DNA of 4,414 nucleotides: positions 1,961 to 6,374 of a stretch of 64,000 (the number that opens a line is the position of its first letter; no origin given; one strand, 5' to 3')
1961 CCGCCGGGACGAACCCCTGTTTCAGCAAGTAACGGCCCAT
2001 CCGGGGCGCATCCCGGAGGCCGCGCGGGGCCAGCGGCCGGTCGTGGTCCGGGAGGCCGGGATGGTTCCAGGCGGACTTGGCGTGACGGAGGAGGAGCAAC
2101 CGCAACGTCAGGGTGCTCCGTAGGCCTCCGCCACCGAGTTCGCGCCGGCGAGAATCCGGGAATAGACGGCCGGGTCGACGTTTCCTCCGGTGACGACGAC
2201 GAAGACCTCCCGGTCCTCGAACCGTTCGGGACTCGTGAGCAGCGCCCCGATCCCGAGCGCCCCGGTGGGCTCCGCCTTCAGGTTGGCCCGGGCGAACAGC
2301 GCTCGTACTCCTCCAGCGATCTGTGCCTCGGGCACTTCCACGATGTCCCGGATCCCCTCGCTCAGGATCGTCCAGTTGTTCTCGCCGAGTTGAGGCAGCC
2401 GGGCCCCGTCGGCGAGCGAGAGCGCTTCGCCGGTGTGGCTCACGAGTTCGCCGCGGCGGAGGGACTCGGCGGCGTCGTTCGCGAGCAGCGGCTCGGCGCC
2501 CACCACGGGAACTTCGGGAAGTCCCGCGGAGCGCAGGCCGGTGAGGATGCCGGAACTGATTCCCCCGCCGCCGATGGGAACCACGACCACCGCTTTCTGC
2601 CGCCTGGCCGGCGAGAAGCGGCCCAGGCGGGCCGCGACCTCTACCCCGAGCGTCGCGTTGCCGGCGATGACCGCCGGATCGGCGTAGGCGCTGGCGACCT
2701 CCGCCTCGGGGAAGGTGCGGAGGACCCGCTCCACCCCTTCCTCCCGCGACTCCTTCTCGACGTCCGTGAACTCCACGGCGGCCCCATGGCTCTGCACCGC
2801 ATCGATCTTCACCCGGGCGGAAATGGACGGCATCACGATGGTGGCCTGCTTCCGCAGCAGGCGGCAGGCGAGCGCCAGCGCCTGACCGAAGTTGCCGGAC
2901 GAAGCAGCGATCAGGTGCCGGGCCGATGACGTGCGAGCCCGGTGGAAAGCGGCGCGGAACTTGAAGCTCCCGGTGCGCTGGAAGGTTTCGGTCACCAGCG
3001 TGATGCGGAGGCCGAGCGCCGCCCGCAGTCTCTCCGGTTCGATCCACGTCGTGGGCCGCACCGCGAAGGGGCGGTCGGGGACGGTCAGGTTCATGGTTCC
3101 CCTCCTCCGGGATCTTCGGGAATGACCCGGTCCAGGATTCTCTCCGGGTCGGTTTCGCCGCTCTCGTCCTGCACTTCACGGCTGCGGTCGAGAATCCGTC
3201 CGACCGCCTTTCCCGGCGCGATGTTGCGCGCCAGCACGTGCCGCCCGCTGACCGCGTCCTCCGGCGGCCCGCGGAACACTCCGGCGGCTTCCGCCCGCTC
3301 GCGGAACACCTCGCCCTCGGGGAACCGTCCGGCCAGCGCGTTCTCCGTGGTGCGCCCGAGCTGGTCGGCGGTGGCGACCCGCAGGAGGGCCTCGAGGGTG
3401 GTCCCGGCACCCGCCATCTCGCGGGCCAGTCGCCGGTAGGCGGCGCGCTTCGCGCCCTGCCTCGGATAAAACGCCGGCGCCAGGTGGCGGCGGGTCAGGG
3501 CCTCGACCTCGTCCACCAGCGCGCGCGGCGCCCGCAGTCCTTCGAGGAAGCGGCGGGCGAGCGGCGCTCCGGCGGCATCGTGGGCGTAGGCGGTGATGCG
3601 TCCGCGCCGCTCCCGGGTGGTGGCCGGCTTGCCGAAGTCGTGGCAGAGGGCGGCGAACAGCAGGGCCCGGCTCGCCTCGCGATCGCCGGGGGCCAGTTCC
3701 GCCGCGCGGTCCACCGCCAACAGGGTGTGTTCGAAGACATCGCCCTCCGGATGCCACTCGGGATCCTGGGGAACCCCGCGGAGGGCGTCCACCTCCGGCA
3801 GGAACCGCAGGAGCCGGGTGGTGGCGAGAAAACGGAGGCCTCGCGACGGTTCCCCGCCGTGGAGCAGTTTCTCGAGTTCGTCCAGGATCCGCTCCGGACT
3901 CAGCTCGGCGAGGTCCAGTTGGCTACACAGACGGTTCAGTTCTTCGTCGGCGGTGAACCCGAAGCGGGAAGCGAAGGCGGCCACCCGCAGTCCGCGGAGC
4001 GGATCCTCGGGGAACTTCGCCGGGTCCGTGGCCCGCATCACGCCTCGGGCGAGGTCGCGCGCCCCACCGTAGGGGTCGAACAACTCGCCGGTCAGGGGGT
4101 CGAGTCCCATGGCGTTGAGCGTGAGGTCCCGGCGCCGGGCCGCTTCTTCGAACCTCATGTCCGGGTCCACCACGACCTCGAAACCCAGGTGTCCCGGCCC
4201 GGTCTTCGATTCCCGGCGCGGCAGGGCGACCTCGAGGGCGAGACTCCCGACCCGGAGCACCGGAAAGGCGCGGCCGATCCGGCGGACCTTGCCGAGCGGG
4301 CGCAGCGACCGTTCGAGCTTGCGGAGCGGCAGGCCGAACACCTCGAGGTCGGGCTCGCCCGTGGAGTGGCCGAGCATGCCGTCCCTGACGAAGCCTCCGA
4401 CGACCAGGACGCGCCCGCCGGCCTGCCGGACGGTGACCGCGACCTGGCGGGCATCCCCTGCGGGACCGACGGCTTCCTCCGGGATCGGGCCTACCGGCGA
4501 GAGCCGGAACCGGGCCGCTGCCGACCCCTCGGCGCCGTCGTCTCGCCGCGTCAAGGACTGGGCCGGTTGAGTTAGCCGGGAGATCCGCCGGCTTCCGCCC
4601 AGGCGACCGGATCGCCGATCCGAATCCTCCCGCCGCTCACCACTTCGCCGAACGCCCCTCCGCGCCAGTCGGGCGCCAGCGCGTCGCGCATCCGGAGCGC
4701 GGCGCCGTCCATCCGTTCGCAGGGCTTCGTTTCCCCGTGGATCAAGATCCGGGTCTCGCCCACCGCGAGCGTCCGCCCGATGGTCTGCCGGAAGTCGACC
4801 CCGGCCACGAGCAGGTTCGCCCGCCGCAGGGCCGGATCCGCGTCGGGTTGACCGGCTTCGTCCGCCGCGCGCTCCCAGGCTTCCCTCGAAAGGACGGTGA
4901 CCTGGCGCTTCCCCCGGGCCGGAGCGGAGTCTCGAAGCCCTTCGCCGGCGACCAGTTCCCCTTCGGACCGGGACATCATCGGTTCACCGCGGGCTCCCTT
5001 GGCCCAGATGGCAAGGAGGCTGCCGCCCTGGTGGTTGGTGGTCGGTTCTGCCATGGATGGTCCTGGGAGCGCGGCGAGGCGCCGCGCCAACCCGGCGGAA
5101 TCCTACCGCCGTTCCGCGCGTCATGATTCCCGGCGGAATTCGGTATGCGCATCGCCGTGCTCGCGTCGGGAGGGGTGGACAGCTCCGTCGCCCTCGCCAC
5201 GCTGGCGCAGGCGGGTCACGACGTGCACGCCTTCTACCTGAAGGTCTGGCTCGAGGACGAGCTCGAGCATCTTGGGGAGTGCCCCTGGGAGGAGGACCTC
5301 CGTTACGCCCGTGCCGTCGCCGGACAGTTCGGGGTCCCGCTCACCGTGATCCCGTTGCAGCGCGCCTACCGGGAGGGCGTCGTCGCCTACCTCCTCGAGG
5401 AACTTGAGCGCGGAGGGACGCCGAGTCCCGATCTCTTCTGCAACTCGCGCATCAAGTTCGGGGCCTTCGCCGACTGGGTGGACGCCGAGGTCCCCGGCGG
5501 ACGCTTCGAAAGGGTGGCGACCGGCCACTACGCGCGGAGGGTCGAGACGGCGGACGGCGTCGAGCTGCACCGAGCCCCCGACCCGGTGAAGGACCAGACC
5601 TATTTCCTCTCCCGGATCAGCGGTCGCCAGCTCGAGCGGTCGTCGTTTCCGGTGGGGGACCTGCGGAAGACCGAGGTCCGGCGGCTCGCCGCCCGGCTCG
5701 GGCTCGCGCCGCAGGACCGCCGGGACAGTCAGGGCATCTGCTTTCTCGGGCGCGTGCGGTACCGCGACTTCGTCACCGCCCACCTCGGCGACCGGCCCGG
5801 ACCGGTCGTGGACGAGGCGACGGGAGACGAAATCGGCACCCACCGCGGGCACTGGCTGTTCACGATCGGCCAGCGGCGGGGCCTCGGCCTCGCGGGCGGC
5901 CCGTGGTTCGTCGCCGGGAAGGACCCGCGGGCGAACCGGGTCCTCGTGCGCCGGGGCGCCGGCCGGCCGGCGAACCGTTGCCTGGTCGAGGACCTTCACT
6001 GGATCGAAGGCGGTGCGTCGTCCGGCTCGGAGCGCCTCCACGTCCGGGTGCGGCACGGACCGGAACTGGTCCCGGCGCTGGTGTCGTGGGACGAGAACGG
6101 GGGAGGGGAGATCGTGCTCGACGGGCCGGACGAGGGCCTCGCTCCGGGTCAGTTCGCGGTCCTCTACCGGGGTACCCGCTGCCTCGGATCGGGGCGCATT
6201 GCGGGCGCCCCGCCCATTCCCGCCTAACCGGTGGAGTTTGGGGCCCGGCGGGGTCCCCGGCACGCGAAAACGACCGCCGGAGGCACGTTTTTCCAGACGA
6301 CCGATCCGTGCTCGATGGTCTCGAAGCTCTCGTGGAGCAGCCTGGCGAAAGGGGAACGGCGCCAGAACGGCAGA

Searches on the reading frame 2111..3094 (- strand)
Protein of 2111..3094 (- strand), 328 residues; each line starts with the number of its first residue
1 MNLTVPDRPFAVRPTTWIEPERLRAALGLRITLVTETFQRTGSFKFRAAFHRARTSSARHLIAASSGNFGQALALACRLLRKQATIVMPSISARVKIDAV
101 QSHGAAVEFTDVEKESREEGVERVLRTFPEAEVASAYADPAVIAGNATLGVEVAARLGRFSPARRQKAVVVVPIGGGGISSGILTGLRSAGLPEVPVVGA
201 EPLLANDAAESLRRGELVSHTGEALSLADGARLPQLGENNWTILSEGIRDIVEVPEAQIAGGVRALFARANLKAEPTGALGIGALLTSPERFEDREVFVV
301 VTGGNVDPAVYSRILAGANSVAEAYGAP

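Call 33: search_protein_families(library=pfam, proteins=[window:2111-3094:-], max_evalue=0.00001)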
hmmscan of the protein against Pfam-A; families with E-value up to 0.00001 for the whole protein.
window:2111-3094:- (328 aa): 1 family
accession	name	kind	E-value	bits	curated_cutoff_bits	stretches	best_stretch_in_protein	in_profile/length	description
PF00291.31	PALP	-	2.8e-53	181.6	35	1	11-303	4-295/295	Pyridoxal-phosphate dependent enzyme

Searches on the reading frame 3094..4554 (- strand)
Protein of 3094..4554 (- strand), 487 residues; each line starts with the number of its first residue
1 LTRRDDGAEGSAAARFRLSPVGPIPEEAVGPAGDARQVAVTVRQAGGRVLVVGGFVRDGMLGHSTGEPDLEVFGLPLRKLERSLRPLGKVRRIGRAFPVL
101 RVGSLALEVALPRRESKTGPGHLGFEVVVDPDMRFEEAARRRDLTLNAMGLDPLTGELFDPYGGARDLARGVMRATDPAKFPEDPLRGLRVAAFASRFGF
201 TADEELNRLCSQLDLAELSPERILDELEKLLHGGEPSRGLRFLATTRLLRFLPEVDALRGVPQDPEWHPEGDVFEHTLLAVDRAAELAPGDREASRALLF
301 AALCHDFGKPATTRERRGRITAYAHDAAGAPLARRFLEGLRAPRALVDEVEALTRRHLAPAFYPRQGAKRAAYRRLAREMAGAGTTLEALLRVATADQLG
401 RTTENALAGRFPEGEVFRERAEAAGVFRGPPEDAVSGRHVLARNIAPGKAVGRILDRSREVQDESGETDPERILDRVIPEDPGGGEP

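Call 33: search_protein_families(library=pfam, proteins=[window:3094-4554:-], max_evalue=0.00001)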
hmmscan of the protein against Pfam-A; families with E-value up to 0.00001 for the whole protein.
window:3094-4554:- (487 aa): 3 families
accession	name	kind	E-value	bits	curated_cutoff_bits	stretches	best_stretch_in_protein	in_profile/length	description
PF01743.26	PolyA_pol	-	4.4e-13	50.1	23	1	51-174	3-126/126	Poly A polymerase head domain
PF12627.12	PolyA_pol_RNAbd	-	2.7e-10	40.3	22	1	214-257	18-62/64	Probable RNA and SrmB- binding site of polymerase A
PF01966.28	HD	-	9.4e-08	32.8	22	1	273-362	1-90/116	HD domain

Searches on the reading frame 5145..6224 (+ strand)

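Call 33: search_protein_families(library=pfam, proteins=[window:5145-6224:+], max_evalue=0.00001)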
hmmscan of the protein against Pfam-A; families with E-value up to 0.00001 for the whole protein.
window:5145-6224:+ (360 aa): 3 families
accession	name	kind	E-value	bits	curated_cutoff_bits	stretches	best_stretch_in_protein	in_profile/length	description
PF03054.22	tRNA_Me_trans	-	2.2e-66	223.9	20.6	1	1-202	1-201/202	tRNA methyl transferase HUP domain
PF20259.3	tRNA_Me_trans_M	-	1.3e-20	73.1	27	1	207-268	1-64/66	tRNA methyl transferase PRC-barrel domain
PF20258.4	tRNA_Me_trans_C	-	6.1e-20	71.8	20.6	1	278-352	3-77/77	Aminomethyltransferase beta-barrel domain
